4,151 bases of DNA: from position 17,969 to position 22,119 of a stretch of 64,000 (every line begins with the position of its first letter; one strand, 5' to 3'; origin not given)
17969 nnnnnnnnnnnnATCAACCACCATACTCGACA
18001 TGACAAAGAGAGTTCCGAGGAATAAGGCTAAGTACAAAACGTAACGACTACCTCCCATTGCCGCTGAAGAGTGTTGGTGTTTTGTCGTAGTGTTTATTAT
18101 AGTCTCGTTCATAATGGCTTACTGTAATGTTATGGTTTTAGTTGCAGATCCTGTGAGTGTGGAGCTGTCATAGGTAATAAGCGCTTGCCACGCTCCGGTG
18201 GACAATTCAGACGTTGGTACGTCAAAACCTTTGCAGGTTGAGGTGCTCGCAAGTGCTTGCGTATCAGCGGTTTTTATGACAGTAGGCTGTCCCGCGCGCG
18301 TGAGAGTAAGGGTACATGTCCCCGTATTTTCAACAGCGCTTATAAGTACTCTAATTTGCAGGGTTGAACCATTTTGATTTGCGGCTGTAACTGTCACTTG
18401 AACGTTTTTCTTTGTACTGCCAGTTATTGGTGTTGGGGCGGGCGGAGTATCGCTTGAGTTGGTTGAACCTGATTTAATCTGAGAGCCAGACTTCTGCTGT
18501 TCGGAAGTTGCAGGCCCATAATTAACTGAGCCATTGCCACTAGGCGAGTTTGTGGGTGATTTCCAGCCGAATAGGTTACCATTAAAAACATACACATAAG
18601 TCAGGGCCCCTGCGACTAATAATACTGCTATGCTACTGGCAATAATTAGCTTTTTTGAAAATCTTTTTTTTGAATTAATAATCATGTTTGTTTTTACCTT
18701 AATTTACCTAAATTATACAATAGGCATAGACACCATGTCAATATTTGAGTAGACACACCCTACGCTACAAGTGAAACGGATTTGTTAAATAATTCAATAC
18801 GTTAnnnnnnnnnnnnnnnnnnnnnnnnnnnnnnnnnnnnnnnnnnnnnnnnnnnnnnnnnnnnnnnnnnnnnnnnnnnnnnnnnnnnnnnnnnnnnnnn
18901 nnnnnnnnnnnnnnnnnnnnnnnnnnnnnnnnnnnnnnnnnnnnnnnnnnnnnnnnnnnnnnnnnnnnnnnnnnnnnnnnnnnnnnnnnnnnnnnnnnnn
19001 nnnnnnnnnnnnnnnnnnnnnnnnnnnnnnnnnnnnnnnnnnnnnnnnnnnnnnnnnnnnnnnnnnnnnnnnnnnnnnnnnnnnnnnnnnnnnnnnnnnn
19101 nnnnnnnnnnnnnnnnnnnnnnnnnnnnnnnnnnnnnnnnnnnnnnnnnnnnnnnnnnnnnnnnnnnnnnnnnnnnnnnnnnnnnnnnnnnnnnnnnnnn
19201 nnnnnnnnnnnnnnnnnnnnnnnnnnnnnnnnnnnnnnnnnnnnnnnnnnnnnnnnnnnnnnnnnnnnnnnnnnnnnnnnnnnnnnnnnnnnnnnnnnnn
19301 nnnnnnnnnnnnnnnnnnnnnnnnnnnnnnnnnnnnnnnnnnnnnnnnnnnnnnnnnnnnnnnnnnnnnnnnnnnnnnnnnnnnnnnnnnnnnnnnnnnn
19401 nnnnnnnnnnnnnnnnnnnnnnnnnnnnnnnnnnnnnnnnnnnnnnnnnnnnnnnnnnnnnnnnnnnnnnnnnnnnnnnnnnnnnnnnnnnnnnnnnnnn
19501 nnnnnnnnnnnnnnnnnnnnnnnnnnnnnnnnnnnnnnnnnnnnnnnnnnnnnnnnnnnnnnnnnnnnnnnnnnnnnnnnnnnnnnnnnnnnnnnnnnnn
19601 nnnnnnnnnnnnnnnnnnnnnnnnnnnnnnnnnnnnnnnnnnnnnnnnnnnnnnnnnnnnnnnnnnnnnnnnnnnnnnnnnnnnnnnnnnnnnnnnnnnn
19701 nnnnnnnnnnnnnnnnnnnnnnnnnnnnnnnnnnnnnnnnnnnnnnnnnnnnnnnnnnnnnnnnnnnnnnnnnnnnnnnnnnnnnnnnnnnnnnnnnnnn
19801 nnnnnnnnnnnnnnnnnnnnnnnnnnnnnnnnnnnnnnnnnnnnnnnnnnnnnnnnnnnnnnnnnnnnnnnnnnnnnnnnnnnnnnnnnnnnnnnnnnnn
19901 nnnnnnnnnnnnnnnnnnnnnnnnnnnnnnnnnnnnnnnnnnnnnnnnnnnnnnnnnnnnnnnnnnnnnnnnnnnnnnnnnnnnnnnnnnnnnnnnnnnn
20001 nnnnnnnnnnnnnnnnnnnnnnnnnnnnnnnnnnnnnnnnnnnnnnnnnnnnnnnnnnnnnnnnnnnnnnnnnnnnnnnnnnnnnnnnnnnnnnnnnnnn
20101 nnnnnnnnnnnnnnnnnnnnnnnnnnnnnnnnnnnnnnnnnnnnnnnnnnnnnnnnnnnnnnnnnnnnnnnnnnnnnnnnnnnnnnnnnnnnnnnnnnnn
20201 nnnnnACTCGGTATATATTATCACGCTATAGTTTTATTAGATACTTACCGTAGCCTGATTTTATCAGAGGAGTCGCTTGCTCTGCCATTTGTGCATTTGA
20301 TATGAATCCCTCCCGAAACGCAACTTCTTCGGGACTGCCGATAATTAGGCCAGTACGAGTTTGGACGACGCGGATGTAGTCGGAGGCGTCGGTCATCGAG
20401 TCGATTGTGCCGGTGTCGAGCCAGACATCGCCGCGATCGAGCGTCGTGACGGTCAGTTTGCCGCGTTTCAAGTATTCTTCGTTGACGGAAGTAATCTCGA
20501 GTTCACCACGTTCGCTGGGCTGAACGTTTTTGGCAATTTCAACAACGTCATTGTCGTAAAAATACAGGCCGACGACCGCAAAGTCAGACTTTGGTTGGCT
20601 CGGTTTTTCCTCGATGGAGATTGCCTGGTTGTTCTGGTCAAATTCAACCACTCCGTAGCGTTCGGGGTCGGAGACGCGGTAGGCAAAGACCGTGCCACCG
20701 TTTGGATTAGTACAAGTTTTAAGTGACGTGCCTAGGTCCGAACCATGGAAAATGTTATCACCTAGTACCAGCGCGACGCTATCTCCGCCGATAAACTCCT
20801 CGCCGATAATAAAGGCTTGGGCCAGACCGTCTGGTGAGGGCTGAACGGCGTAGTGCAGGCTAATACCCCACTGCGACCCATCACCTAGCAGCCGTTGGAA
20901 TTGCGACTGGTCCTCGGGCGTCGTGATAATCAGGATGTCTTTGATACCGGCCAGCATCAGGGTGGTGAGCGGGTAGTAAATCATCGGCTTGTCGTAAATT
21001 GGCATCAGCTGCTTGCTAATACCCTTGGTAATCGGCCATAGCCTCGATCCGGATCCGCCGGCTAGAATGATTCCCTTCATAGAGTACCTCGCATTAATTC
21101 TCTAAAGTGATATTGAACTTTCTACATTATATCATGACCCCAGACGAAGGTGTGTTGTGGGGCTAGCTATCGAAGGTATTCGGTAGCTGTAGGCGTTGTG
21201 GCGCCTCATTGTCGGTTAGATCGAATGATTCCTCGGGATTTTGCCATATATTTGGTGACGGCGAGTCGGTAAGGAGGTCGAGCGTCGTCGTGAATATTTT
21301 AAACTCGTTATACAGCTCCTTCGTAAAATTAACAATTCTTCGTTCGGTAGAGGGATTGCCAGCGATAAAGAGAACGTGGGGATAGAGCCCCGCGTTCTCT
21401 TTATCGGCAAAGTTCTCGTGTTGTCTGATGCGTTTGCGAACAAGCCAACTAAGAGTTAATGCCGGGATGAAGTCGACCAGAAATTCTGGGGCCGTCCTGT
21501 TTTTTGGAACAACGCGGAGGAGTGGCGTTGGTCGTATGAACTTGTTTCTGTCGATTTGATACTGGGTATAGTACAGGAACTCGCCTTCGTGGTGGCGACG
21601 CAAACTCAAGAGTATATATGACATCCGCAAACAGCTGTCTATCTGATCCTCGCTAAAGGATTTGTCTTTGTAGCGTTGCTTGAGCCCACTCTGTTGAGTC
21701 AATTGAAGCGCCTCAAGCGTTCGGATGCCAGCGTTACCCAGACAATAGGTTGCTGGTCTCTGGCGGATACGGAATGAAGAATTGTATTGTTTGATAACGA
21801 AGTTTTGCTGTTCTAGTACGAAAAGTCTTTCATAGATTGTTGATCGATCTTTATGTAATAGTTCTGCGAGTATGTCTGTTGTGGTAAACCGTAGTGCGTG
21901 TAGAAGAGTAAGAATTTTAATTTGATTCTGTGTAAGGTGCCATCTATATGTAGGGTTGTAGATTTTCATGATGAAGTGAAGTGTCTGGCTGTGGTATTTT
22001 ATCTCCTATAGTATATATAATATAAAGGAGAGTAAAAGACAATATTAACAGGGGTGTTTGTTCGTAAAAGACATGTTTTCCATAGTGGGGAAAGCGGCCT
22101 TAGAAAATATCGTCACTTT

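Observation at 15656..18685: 818-aa secreted protein with a Cys-rich conserved head and four tandem ~130-aa repeats, paired with an S/T/P-rich anchored protein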

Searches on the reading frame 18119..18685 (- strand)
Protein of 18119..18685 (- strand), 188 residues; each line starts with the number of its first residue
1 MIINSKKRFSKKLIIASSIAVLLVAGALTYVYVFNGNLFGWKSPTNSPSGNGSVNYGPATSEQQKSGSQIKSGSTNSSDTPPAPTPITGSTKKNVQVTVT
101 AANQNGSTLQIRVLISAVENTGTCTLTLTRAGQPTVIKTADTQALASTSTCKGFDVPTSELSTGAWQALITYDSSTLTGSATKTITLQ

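Call 3: search_protein_families(library=pfam, proteins=[window:18119-18685:-], max_evalue=1)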
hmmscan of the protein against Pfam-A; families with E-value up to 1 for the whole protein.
window:18119-18685:- (188 aa): 0 families

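Call 4: search_protein_families(library=ncbifam, proteins=[window:18119-18685:-], max_evalue=1)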
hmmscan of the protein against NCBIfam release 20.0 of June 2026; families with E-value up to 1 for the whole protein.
window:18119-18685:- (188 aa): 0 families

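Call 43: find_homologous_proteins(query=window:18119-18685:-)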
Query window:18119-18685:- (188 aa): 178 proteins with E <= 0.001 among 534 candidates; the best 120 are listed.
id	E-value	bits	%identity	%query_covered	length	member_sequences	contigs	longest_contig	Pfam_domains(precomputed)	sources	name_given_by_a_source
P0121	5.7e-92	324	100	84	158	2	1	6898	-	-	-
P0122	8.0e-87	308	79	100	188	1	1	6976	-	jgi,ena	-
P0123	2.2e-81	290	77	98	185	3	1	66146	-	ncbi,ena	-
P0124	4.3e-78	279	76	97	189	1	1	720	-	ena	-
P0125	9.5e-73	262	67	100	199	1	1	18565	-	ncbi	-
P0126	7.7e-72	259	71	100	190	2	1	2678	-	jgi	jgi:hypothetical protein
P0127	1.8e-70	254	66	98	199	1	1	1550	-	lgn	-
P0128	2.7e-69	251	67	100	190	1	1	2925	-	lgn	-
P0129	2.9e-68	247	68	100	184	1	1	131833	-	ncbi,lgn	-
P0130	4.0e-67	244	69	93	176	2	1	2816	-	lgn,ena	-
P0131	4.4e-67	243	65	98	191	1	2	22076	-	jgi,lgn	jgi:hypothetical protein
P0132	7.6e-67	243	66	100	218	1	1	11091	-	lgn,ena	-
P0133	1.5e-66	242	63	100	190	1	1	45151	-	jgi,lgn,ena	-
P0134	1.7e-66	241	64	100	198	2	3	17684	-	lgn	-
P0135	2.9e-66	241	63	97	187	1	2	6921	-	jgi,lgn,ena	jgi:hypothetical protein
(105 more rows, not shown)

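Call 45: find_encoding_contigs(protein=P0123, flank=6000, max_places=2)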
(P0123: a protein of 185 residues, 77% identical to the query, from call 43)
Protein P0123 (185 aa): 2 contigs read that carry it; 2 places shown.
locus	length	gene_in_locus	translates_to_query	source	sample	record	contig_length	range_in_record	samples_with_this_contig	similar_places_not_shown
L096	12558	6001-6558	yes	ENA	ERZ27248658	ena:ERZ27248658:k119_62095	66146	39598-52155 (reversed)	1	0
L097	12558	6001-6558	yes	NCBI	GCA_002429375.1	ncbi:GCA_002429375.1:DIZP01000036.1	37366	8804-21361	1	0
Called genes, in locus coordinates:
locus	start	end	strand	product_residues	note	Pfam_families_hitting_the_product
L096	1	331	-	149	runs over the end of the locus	PF01467:CTP_transf_like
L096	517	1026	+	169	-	PF00293:NUDIX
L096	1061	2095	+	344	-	PF01073:3Beta_HSD, PF01370:Epimerase, PF02719:Polysacc_synt_2, PF04321:RmlD_sub_bind, PF07993:NAD_binding_4, PF16363:GDP_Man_Dehyd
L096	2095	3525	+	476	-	PF00908:dTDP_sugar_isom, PF04321:RmlD_sub_bind, PF01370:Epimerase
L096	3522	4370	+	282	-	PF00483:NTP_transferase, PF12804:NTP_transf_3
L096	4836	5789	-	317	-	PF00535:Glycos_transf_2, PF13641:Glyco_tranf_2_3 (weak)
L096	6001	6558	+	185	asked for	-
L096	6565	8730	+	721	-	PF18885:DUF5648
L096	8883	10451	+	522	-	PF19484:DUF6020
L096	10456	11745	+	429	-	PF14307:Glyco_tran_WbsX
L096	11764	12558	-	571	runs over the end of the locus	PF00535:Glycos_transf_2, PF10111:Glyco_tranf_2_2, PF13641:Glyco_tranf_2_3, PF05045:RgpF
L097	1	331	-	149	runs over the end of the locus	PF01467:CTP_transf_like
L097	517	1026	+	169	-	PF00293:NUDIX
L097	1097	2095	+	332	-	PF01073:3Beta_HSD, PF01370:Epimerase, PF02719:Polysacc_synt_2, PF04321:RmlD_sub_bind, PF07993:NAD_binding_4, PF16363:GDP_Man_Dehyd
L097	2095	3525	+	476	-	PF00908:dTDP_sugar_isom, PF04321:RmlD_sub_bind, PF01370:Epimerase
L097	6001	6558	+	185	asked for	-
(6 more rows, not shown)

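Call 46: find_encoding_contigs(protein=P0125, flank=6000, max_places=2)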
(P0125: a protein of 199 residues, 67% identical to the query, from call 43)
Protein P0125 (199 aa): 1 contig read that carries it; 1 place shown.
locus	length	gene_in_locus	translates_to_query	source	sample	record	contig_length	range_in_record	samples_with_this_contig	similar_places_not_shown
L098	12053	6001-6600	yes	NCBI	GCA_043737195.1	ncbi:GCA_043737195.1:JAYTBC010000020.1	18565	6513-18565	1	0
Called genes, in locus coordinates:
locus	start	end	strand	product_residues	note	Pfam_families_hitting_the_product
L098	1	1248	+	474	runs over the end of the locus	PF02397:Bac_transf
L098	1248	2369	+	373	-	PF13439:Glyco_transf_4, PF20706:GT4-conflict (weak), PF00534:Glycos_transf_1, PF13692:Glyco_trans_1_4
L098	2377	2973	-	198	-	PF02661:Fic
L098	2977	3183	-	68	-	PF18495:VbhA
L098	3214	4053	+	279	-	PF07963:N_methyl, PF00754:F5_F8_type_C (weak), PF22633:F5_F8_type_C_2 (weak)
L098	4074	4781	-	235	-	PF01209:Ubie_methyltran (weak), PF05219:DREV, PF13489:Methyltransf_23, PF13847:Methyltransf_31, PF08241:Methyltransf_11, PF08242:Methyltransf_12, PF13649:Methyltransf_25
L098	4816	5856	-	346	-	PF00483:NTP_transferase, PF12804:NTP_transf_3 (weak), PF22640:ManC_GMP_beta-helix (weak)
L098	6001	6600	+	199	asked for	-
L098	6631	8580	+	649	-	PF01453:B_lectin (weak)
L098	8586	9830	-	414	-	PF00534:Glycos_transf_1, PF13692:Glyco_trans_1_4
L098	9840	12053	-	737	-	?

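Call 71: predict_structure(alignment_id=A3)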
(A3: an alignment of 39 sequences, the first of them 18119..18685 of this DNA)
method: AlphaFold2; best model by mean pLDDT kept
length: 188 residues; sequences in the alignment: 39
mean_pLDDT: 80.8   pTM: 0.57
mean pLDDT of the five models: 80.8, 80.7, 79.6, 79.3, 78.5
residues with pLDDT >= 90: 93; 70-90: 42; 50-70: 42; < 50: 11
segments of 3 or more residues with pLDDT < 50: 46-51
pLDDT, mean of each block of 10 residues (from residue 1): 55 79 79 62 50 63 69 54 84 92 93 93 96 96 92 94 96 96 94
secondary structure, 60 per line:
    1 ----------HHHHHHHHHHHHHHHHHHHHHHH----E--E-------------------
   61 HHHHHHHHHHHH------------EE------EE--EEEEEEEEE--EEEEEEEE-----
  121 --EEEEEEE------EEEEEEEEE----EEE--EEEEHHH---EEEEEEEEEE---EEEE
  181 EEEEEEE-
elements in order: H11-33 H61-72 E97-105 E108-115 E123-129 E136-144 E149-151 E154-157 E164-173 E177-187

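Call 75: fold_search(model_id=the predicted structure, library=pdb)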
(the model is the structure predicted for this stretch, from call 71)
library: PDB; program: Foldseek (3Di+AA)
matches with E <= 10: 1855; with E <= 0.001: 0
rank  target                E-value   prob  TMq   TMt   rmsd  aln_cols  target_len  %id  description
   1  8df2_C                3.4e-03  1.00  0.40  0.22   5.3       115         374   11  The structure of the 'ALT' construct of the Amuc_1438 glycopeptidase (released 2022-08-31)
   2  4zbh                  3.8e-03  1.00  0.30  0.41   5.1       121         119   12  THE CRYSTAL STRUCTURE OF THE SOLUBLE DOMAIN OF SULFOLOBUS ACIDOCALDARIUS FLAF (released 2015-04-29)
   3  2nnc_B                4.2e-03  1.00  0.32  0.48  13.9       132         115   11  Structure of the sulfur carrier protein SoxY from Chlorobium limicola f thiosulfatophilum (released 2007-03-13)
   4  3vda_A                5.3e-03  1.00  0.34  0.08   4.2       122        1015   13  E. coli (lacZ) beta-galactosidase (N460T) (released 2012-04-11)
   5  3hn3_A                5.6e-03  1.00  0.31  0.11   4.4       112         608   12  Human beta-glucuronidase at 1.7 A resolution (released 2009-12-01)
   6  6tn6                  6.2e-03  1.00  0.36  0.16   4.0        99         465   11  X-ray structure of the endo-beta-1,4-mannanase from Thermotoga petrophila (released 2020-04-29)
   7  9npl_E                6.2e-03  1.00  0.29  0.10   5.5       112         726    9  Crystal structure of the inactive conformation of a glycoside hydrolase (CapGH2b - E553Q Mutant) from the GH2 family i (released 2025-11-12)
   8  9npd_B                6.6e-03  1.00  0.31  0.10   5.2       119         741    9  Crystal structure of the inactive conformation of a glycoside hydrolase (CapGH2b - E553Q Mutant) from the GH2 family i (released 2025-11-12)
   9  7qf7_A                7.0e-03  1.00  0.36  0.50  10.4       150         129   10  Orthorhombic crystal structure of PTG CBM21 in complex with beta-cyclodextrin (released 2022-11-02)
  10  9npe_F                7.0e-03  1.00  0.30  0.10   5.4       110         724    9  Crystal structure of the inactive conformation of a glycoside hydrolase (CapGH2b) from the GH2 family in the space gro (released 2025-11-12)
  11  9nfe_A                7.4e-03  1.00  0.30  0.09   5.5       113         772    9  Active conformation of a redox-regulated glycoside hydrolase (CapGH2b) from the GH2 family (released 2025-11-12)
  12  6xi3                  8.3e-03  1.00  0.40  0.21   3.3        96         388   19  Crystal structure of tetra-tandem repeat in extending region of large adhesion protein (released 2020-10-14)
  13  9npd_C                8.3e-03  1.00  0.31  0.10   5.2       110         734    9  Crystal structure of the inactive conformation of a glycoside hydrolase (CapGH2b - E553Q Mutant) from the GH2 family i (released 2025-11-12)
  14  9npl_A                8.3e-03  1.00  0.30  0.10   5.3       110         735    9  Crystal structure of the inactive conformation of a glycoside hydrolase (CapGH2b - E553Q Mutant) from the GH2 family i (released 2025-11-12)
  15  9npl_D                8.3e-03  1.00  0.30  0.10   5.3       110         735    9  Crystal structure of the inactive conformation of a glycoside hydrolase (CapGH2b - E553Q Mutant) from the GH2 family i (released 2025-11-12)
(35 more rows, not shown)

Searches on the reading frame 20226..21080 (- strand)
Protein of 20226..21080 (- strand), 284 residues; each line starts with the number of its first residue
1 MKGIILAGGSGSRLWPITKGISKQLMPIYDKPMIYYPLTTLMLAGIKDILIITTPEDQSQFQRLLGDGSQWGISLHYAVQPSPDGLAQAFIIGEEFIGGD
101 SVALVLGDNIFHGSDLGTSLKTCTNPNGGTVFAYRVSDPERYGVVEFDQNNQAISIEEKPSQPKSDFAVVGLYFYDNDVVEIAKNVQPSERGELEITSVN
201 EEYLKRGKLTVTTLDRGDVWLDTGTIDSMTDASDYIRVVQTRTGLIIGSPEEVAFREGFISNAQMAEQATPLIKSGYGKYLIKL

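Call 8: search_protein_families(library=pfam, proteins=[window:20226-21080:-], max_evalue=0.001)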
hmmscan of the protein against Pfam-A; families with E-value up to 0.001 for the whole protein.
window:20226-21080:- (284 aa): 2 families
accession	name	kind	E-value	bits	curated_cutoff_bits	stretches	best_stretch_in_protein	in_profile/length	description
PF00483.29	NTP_transferase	-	4.9e-74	249.4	21.2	1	2-235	1-241/245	Nucleotidyl transferase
PF12804.13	NTP_transf_3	-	4.6e-09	37.1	27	1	3-135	1-122/160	MobA-like NTP transferase domain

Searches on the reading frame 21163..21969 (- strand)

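Call 8: search_protein_families(library=pfam, proteins=[window:21163-21969:-], max_evalue=0.001)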
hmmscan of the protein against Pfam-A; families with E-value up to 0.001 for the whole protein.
window:21163-21969:- (268 aa): 1 family
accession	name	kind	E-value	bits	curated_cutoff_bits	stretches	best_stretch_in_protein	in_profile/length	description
PF13814.12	Replic_Relax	-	0.00048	20.7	25.3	1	20-126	1-111/191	Replication-relaxation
